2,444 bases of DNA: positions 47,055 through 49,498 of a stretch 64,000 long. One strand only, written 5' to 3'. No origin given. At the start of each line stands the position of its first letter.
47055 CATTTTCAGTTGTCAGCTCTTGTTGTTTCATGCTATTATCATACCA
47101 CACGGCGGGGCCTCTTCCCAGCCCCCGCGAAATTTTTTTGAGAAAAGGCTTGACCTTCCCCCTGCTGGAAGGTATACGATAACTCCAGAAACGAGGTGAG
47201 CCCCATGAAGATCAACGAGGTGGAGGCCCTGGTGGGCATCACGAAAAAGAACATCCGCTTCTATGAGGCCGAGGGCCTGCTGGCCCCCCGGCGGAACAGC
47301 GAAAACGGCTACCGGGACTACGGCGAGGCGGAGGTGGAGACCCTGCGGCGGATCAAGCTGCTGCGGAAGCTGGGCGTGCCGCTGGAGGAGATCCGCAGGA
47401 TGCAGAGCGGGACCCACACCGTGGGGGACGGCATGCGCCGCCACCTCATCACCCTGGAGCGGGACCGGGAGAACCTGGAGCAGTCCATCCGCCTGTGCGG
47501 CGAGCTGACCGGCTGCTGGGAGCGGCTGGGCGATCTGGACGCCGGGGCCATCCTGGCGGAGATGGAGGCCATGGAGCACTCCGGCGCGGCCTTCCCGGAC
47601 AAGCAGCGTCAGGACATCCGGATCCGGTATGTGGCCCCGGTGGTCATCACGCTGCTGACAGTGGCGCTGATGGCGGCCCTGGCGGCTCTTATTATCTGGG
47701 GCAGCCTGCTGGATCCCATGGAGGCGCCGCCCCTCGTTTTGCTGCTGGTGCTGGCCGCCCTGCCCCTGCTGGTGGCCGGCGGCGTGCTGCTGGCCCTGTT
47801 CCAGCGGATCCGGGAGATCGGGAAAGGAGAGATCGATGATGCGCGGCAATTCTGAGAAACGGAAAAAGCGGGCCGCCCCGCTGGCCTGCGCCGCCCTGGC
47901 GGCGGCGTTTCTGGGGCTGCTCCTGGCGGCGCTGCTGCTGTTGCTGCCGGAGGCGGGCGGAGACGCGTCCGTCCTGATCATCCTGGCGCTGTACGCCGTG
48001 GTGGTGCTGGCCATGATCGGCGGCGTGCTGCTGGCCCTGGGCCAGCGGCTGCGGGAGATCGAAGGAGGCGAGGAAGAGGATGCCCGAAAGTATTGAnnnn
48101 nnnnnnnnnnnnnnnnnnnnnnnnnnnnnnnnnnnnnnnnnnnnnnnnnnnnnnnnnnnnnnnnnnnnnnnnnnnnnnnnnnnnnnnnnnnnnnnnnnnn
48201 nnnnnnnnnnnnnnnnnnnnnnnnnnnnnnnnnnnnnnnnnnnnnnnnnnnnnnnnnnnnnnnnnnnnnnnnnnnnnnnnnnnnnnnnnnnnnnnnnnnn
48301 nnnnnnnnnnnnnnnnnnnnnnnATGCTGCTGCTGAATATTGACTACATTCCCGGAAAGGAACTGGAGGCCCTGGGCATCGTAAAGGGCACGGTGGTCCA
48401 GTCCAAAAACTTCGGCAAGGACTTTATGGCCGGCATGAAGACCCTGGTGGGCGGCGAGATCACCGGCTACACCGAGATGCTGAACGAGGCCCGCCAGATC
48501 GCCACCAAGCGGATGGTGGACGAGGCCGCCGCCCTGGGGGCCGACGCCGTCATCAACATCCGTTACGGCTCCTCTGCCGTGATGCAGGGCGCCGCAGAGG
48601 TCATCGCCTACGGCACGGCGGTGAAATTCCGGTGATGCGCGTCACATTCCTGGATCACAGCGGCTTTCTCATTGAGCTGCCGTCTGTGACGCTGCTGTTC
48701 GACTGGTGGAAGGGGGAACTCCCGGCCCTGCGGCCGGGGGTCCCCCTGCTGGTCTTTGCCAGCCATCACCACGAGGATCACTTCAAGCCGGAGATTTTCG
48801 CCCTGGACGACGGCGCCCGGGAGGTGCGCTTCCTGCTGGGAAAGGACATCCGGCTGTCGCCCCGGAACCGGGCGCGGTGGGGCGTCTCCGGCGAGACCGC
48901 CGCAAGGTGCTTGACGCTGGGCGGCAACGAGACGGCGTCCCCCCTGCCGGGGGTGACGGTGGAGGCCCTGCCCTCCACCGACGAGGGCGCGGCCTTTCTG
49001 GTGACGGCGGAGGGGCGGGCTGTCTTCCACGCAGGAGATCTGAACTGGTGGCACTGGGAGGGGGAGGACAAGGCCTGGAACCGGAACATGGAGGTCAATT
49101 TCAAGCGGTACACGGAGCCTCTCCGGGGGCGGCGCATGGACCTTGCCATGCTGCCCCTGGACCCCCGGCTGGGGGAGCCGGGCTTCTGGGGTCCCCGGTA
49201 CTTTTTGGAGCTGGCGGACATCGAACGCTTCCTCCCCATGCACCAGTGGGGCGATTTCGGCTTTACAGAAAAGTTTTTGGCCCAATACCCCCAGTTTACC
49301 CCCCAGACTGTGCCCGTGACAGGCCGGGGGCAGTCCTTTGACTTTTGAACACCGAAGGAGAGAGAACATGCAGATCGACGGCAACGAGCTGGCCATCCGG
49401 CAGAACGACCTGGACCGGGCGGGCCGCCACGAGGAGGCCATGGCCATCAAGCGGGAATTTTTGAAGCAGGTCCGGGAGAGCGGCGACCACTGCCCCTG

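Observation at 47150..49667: MerR-headed overlapping six-gene operon with a thrice-iterated 2-TM module whose conserved tail encodes the next gene's SD and start codon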

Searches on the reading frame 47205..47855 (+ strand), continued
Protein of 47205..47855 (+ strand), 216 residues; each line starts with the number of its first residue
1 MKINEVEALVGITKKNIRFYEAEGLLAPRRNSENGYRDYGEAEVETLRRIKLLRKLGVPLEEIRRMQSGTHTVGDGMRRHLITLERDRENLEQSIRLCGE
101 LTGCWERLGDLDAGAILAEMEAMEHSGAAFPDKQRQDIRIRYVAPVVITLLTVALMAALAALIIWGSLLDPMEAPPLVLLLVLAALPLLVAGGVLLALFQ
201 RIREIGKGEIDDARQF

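Call 75: fold_search(model_id=the predicted structure, library=pdb)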
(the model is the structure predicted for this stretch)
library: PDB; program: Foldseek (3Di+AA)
matches with E <= 10: 121; with E <= 0.001: 17
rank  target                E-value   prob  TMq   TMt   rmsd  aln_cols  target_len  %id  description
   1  6jni_A                8.3e-05  1.00  0.46  0.67   4.8       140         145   26  Crystal structure of the transcriptional regulator CadR from P. putida in complex with Zinc(II) and DNA (released 2019-09-25)
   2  6jyw_B                1.3e-04  1.00  0.42  0.65   5.5       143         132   26  Crystal structure of the transcription regulator CadR N81M mutant from P. putida in complex with Cadmium(II) and DNA (released 2020-04-29)
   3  6jni_H                2.0e-04  1.00  0.40  0.59   5.8       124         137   31  Crystal structure of the transcriptional regulator CadR from P. putida in complex with Zinc(II) and DNA (released 2019-09-25)
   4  6jni_E                2.3e-04  1.00  0.41  0.62   5.1       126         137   29  Crystal structure of the transcriptional regulator CadR from P. putida in complex with Zinc(II) and DNA (released 2019-09-25)
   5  6jgx_B                2.4e-04  1.00  0.45  0.69   5.7       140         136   26  Crystal structure of the transcriptional regulator CadR from P. putida in complex with Cadmium(II) and DNA (released 2019-09-25)
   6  1q06_B                2.7e-04  1.00  0.42  0.66   4.4       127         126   31  Crystal structure of the Ag(I) form of E. coli CueR, a copper efflux regulator (released 2003-09-16)
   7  6jgx_A                2.9e-04  1.00  0.45  0.66   5.7       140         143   26  Crystal structure of the transcriptional regulator CadR from P. putida in complex with Cadmium(II) and DNA (released 2019-09-25)
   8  6jni_B                3.4e-04  1.00  0.45  0.74   3.6       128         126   27  Crystal structure of the transcriptional regulator CadR from P. putida in complex with Zinc(II) and DNA (released 2019-09-25)
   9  6jni_G                4.3e-04  1.00  0.45  0.73   4.6       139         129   26  Crystal structure of the transcriptional regulator CadR from P. putida in complex with Zinc(II) and DNA (released 2019-09-25)
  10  6jni_C                4.6e-04  1.00  0.44  0.72   3.9       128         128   28  Crystal structure of the transcriptional regulator CadR from P. putida in complex with Zinc(II) and DNA (released 2019-09-25)
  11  4wls_A                4.6e-04  1.00  0.31  0.55   5.4       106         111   31  Crystal structure of the metal-free (repressor) form of E. Coli CUER, a copper efflux regulator, bound to COPA promote (released 2015-09-02)
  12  6jyw_A                4.8e-04  1.00  0.42  0.62   5.5       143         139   26  Crystal structure of the transcription regulator CadR N81M mutant from P. putida in complex with Cadmium(II) and DNA (released 2020-04-29)
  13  1q05_B                5.1e-04  1.00  0.41  0.67   4.1       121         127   36  Crystal structure of the Cu(I) form of E. coli CueR, a copper efflux regulator (released 2003-09-16)
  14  4wlw_A                6.5e-04  1.00  0.40  0.61   4.9       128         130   30  CRYSTAL STRUCTURE OF THE AG(I) (ACTIVATOR) FORM OF E. COLI CUER, A COPPER EFFLUX REGULATOR, BOUND TO COPA PROMOTER DNA (released 2015-09-02)
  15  5crl_B                8.7e-04  1.00  0.42  0.72   4.3       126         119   27  Crystal Structure of the Transcription Activator Tn501 MerR in Complex with Mercury (II) (released 2016-09-07)
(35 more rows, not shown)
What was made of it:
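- The structural neighbours are all metal-sensing MerRs (call 75).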

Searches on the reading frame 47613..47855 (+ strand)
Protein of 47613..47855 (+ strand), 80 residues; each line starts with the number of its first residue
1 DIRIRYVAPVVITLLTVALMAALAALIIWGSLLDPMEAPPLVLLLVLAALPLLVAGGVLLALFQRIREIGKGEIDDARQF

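Call 19: search_protein_representatives(alignment_id=A1)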
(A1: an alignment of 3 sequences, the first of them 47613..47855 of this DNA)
Query: 3 sequences, 86 profile positions. Proteins with E-value up to 0.001 (for the whole library): 679; up to 1e-10: 81; up to 1e-30: 0. The best 150 are listed.
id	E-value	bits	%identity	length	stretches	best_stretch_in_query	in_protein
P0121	9.1e-27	109.2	-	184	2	5-86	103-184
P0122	1.6e-20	89.1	-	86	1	2-86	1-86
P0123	2.9e-17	78.7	-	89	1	7-86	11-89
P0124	7.7e-17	77.4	-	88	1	2-86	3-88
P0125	1.1e-16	76.9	-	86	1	4-86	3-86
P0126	1.1e-16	76.8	-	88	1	6-86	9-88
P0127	2.1e-16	76.0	-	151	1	10-86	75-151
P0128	5.9e-16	74.5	-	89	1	6-86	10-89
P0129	1.3e-15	73.5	-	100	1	5-86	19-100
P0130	2.0e-15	72.8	-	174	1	7-86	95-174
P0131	5.1e-15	71.5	-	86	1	4-86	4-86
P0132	6.8e-15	71.1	-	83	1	8-86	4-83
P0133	9.4e-15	70.7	-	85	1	7-86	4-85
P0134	1.1e-14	70.4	-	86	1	10-86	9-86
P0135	1.1e-14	70.4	-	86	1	4-86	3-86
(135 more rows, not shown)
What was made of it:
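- Checked: A profile of the three window modules finds 679 protein clusters at 50% identity (call 19).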

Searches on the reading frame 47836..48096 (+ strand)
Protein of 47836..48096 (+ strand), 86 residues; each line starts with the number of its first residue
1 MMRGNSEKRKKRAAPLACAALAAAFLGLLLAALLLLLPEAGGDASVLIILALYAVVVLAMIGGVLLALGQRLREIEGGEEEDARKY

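Call 5: search_protein_families(library=pfam, proteins=[window:47836-48096:+], max_evalue=0.1)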
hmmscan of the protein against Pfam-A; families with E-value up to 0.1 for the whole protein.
window:47836-48096:+ (86 aa): 2 families
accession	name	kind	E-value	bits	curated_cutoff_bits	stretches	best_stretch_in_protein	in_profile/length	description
PF07332.16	Phage_holin_3_6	-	0.0011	19.5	28.4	1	8-72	29-94/116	Putative Actinobacterial Holin-X, holin superfamily III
PF20990.2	DUF2207_C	-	0.014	15.5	33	1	7-68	129-192/247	Predicted membrane protein (DUF2207) C-terminal domain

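Call 6: search_protein_families(library=ncbifam, proteins=[window:47836-48096:+], max_evalue=0.1)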
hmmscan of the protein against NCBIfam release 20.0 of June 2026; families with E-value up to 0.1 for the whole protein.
window:47836-48096:+ (86 aa): 2 families
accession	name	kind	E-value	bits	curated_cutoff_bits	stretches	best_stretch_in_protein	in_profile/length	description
NF046082.1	assoc_w_XrtX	equivalog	0.0026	17.5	75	1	7-67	55-111/147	XrtX-associated membrane protein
NF040986.1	MamH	equivalog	0.017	14.2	300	1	3-74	131-202/419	magnetosome biogenesis transporter MamH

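Call 13: find_encoding_contigs(protein=window:47836-48096:+, flank=6000, max_places=6)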
Protein window:47836-48096:+ (86 aa): no gene with exactly this product is on record in the collection.

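Call 25: find_related_loci(query=A3, collection=genome_contigs, flank=6000)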
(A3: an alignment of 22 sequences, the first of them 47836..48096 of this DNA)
Query A3 (86 aa) in genome_contigs; peptide patterns used: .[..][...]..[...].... (x = any residue, [..] = any of these).
420 stretches matched a pattern; 263 encode a relative of the query (tblastn E <= 1e-3); the best 80 are kept; 80 distinct loci.
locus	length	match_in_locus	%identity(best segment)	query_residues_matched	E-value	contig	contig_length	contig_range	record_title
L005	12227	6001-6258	80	1-86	3e-31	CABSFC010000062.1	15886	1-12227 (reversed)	MAG TPA_asm: uncultured Oscillibacter sp. isolate MGYG-HGUT-02229 genome assembly, contig: GUT_GENOME139388_62, whole ge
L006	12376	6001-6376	56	2-86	3e-25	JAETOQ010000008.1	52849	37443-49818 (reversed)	MAG: Oscillospiraceae bacterium isolate S15_Bin1 scaffold_799, whole genome shotgun sequence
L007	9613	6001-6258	80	1-86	1e-23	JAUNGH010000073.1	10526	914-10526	MAG: Oscillospiraceae bacterium isolate S26M_St_46 NODE_4103_length_10526_cov_7.856174, whole genome shotgun sequence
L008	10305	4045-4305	53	1-86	2e-22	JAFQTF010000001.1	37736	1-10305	MAG: Oscillospiraceae bacterium isolate RGIG2129 Goat_Colon-5__c2028, whole genome shotgun sequence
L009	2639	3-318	45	2-86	2e-22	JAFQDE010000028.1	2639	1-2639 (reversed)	MAG: Tyzzerella sp. isolate RGIG1712 Goat_Cecum-2__c75854, whole genome shotgun sequence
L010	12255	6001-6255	51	2-86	6e-21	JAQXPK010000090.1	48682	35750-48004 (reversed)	MAG: Bacillota bacterium isolate SUG1403 k141_640852, whole genome shotgun sequence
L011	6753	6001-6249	51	5-86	1e-19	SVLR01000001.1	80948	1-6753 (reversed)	MAG: Oscillospiraceae bacterium isolate SIG492 NODE_7413_length_80948_cov_5.527635, whole genome shotgun sequence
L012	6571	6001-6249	51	5-86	1e-19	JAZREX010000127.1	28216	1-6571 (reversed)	MAG: Faecousia sp. isolate T1900045497_YK20190191.MAGScoT_cleanbin_000044 SGB_7457_k141_1524681, whole genome shotgun se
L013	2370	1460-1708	51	5-86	1e-18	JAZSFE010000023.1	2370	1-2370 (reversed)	MAG: Faecousia sp. isolate T1900044584_TS20190050.MAGScoT_cleanbin_000024 SGB_590_k141_2143202, whole genome shotgun seq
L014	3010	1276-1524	49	5-86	1e-18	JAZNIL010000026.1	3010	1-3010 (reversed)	MAG: Faecousia sp. isolate T1900044685_TS20190151.MAGScoT_cleanbin_000023 SGB_1719_k141_1829956, whole genome shotgun se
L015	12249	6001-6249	53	2-86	2e-18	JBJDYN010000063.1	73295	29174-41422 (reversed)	MAG: Faecousia sp. isolate SARD15_bin.030 NODE_238_length_73295_cov_24.189173, whole genome shotgun sequence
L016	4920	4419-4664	50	6-86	2e-18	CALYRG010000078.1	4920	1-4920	MAG: uncultured Clostridia bacterium isolate SRR7188233_bin.50_metaWRAP_v1.3_MAG genome assembly, contig: ERZ9280834.130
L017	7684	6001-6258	60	2-86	2e-18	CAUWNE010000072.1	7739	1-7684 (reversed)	MAG: uncultured Dysosmobacter sp. isolate SRS10476986__bin22 genome assembly, contig: SRS10476986_NODE_10282_length_7739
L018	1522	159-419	44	1-86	5e-18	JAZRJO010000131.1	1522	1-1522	MAG: Acetatifactor sp. isolate T1900045465_YK20190156.MAGScoT_cleanbin_000027 SGB_7208_k141_891094, whole genome shotgun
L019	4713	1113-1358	49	6-86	6e-18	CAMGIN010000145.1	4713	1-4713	MAG: uncultured bacterium isolate SRR11551381_bin.72_metaWRAP_v1.3_MAG genome assembly, contig: ERZ11474004.16479, whole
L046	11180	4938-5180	49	8-86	5e-13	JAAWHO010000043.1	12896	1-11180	MAG: Oscillospiraceae bacterium isolate ABMPRH_163_5_1 SL341416_scaffold_11377, whole genome shotgun sequence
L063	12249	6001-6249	42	6-86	2e-11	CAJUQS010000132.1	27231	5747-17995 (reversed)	MAG TPA_asm: uncultured Oscillospiraceae bacterium isolate MGBC163448 genome assembly, contig: MGBC163448.132, whole gen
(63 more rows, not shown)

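Call 39: search_protein_families(library=pfam, proteins=[L046:3474-4235:+, L063:4451-5209:+], max_evalue=0.01)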
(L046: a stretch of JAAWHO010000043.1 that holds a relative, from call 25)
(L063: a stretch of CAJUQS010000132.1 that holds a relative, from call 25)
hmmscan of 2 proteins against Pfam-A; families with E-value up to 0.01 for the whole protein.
L046:3474-4235:+ (253 aa): 1 family
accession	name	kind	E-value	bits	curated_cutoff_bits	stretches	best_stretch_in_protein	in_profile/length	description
PF10086.14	YhfC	-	9e-39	133.7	24.2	1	15-217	3-209/222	YhfC intramembrane metalloprotease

L063:4451-5209:+ (252 aa): 2 families
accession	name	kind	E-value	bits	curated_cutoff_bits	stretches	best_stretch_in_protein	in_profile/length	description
PF10086.14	YhfC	-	8.1e-47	160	24.2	1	17-229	2-220/222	YhfC intramembrane metalloprotease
PF06105.17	Aph-1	-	0.006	16.4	25.6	0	39-241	34-223/231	Aph-1 protein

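Call 46: find_related_loci(query=A3, collection=viral_contigs, flank=5000)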
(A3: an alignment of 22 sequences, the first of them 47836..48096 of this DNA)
Query A3 (86 aa) in viral_contigs; peptide patterns used: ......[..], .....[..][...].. (x = any residue, [..] = any of these).
165 stretches matched a pattern, but none encodes a relative of the query by tblastn (E <= 1e-3).
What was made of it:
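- On Class II holins: No relatives in viral contigs (call 46).
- No relative was found in 2.9 million viral contigs (call 46).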

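Call 47: search_protein_families(library=padloc, proteins=[window:47836-48096:+], max_evalue=0.01)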
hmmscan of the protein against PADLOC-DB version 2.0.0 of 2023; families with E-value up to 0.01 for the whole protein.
window:47836-48096:+ (86 aa): 0 families

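Call 48: search_protein_families(library=phrogs, proteins=[window:47836-48096:+], max_evalue=0.01)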
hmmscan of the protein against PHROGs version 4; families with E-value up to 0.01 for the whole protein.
window:47836-48096:+ (86 aa): 0 families
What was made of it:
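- Tried and rejected: Holin or phage origin: no viral relatives and no PHROG match (calls 46, 48).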

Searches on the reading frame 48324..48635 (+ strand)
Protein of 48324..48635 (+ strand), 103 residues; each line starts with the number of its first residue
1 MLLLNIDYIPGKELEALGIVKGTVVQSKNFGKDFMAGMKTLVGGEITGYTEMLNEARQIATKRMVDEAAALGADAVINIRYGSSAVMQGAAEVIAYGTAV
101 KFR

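Call 5: search_protein_families(library=pfam, proteins=[window:48324-48635:+], max_evalue=0.1)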
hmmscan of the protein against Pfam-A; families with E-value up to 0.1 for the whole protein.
window:48324-48635:+ (103 aa): 5 families
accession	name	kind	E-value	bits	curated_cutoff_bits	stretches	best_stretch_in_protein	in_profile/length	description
PF01906.23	YbjQ_1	-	3.4e-37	127.6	23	1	1-101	1-102/103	Putative heavy-metal-binding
PF16358.11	RcsF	-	0.017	15.5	29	0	58-101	64-108/110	RcsF lipoprotein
PF18537.6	CODH_A_N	-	0.036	14.5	32.2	0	15-47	45-77/83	Carbon monoxide dehydrogenase subunit alpha N-terminal domain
PF03309.20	Pan_kinase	-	0.039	14.2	24.7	1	56-102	89-135/205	Type III pantothenate kinase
PF11524.14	SeleniumBinding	-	0.049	14.4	27.9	0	6-29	12-34/82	Selenium binding protein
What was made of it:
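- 48324..48635 (+): YbjQ/UPF0145 protein, 103 aa. It starts 20 nt inside module B. Pfam YbjQ_1 at E 3.4e-37 (call 5).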

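Call 6: search_protein_families(library=ncbifam, proteins=[window:48324-48635:+], max_evalue=0.1)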
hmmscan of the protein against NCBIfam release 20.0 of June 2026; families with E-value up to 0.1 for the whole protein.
window:48324-48635:+ (103 aa): 6 families
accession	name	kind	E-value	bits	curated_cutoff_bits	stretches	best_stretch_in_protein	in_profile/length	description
NF002989.0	PRK03732.1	equivalog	5.6e-25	87.7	181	1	5-100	12-108/114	hypothetical protein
NF002776.0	PRK02877.1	equivalog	4.1e-14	52.6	160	1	15-103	16-106/107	hypothetical protein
NF002224.0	PRK01119.1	equivalog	3.1e-13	49.7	169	1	11-101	11-104/110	putative heavy metal-binding protein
NF009496.0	PRK12856.1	subfamily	3.3e-11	43.3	177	1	6-101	6-102/103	hypothetical protein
NF009495.0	PRK12855.1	subfamily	7.5e-10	39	180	1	5-101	5-102/103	hypothetical protein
NF009233.0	PRK12583.1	subfamily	0.022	13.1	832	1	45-86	172-213/558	fatty acid CoA ligase family protein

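Call 45: search_solved_structures(query=window:48324-48635:+, max_evalue=0.001, show_alignments=1)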
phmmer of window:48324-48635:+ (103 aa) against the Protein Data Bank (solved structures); distinct sequences matched with E-value up to 0.001: 3.
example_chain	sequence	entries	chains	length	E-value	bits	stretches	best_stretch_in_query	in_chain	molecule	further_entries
1y2i_A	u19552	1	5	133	3.7e-12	49.4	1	14-103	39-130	Hypothetical Protein S0862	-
1vr4_A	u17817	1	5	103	3e-10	43.3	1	5-101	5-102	hypothetical protein APC22750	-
2gtc_A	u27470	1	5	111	3.1e-10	43.3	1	5-101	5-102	UPF0145 protein BC_1816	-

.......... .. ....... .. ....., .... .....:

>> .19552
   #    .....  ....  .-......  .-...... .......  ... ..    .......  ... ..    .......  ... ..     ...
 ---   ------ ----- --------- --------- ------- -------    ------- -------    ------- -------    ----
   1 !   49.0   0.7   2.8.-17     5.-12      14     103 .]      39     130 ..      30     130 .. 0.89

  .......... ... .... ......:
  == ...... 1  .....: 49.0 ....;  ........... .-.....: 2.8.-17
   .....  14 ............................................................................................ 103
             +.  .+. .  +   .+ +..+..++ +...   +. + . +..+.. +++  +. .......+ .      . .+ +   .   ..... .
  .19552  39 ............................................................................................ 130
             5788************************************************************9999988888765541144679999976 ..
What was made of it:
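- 48324..48635 (+): PDB relatives 1y2i, 1vr4 and 2gtc each hold five chains per entry (call 45).
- On YbjQ_1 / UPF0145: Homologs 1y2i, 1vr4 and 2gtc are in the PDB (call 45).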

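Call 47: search_protein_families(library=padloc, proteins=[window:48324-48635:+], max_evalue=0.01)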
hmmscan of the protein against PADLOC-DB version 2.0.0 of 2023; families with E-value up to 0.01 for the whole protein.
window:48324-48635:+ (103 aa): 0 families

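Call 48: search_protein_families(library=phrogs, proteins=[window:48324-48635:+], max_evalue=0.01)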
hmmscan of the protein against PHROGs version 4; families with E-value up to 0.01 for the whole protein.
window:48324-48635:+ (103 aa): 1 family
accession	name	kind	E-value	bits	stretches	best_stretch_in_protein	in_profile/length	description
phrog_15412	-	unknown function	2.1e-09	38.7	1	16-102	66-155/159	-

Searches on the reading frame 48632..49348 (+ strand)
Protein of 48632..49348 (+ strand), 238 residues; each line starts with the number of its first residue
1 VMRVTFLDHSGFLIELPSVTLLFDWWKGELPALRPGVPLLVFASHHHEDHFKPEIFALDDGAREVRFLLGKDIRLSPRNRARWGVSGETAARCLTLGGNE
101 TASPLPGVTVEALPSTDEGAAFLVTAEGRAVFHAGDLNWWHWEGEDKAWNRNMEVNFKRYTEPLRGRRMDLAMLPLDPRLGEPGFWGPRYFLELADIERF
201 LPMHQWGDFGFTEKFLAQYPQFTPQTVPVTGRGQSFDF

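Call 5: search_protein_families(library=pfam, proteins=[window:48632-49348:+], max_evalue=0.1)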
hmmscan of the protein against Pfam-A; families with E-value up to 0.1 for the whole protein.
window:48632-49348:+ (238 aa): 3 families
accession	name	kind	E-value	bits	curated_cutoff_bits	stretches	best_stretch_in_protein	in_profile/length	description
PF13483.12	Lactamase_B_3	-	3.8e-07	30.6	24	1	3-137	1-111/160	Beta-lactamase superfamily domain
PF12706.13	Lactamase_B_2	-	0.011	15.8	27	1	40-143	33-149/200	Beta-lactamase superfamily domain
PF03372.29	Exo_endo_phos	-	0.042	14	24.5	1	47-187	115-183/225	Endonuclease/Exonuclease/phosphatase family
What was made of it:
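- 48635..49348 (+): Metallo-beta-lactamase-fold hydrolase, 237 aa, coupled by TGATG. A lineage-specific accessory gene. Pfam Lactamase_B_3 at 30.6 bits against a cut-off of 24 (call 5).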

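Call 6: search_protein_families(library=ncbifam, proteins=[window:48632-49348:+], max_evalue=0.1)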
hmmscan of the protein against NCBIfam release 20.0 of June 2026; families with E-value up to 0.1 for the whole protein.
window:48632-49348:+ (238 aa): 1 family
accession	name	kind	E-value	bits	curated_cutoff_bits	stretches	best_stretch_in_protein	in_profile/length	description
NF001911.0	PRK00685.1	equivalog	0.024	14.1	144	0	2-51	1-54/228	metal-dependent hydrolase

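Call 47: search_protein_families(library=padloc, proteins=[window:48632-49348:+], max_evalue=0.01)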
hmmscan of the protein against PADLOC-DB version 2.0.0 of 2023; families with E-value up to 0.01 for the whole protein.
window:48632-49348:+ (238 aa): 0 families

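Call 48: search_protein_families(library=phrogs, proteins=[window:48632-49348:+], max_evalue=0.01)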
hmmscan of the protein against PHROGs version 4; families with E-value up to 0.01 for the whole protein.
window:48632-49348:+ (238 aa): 0 families
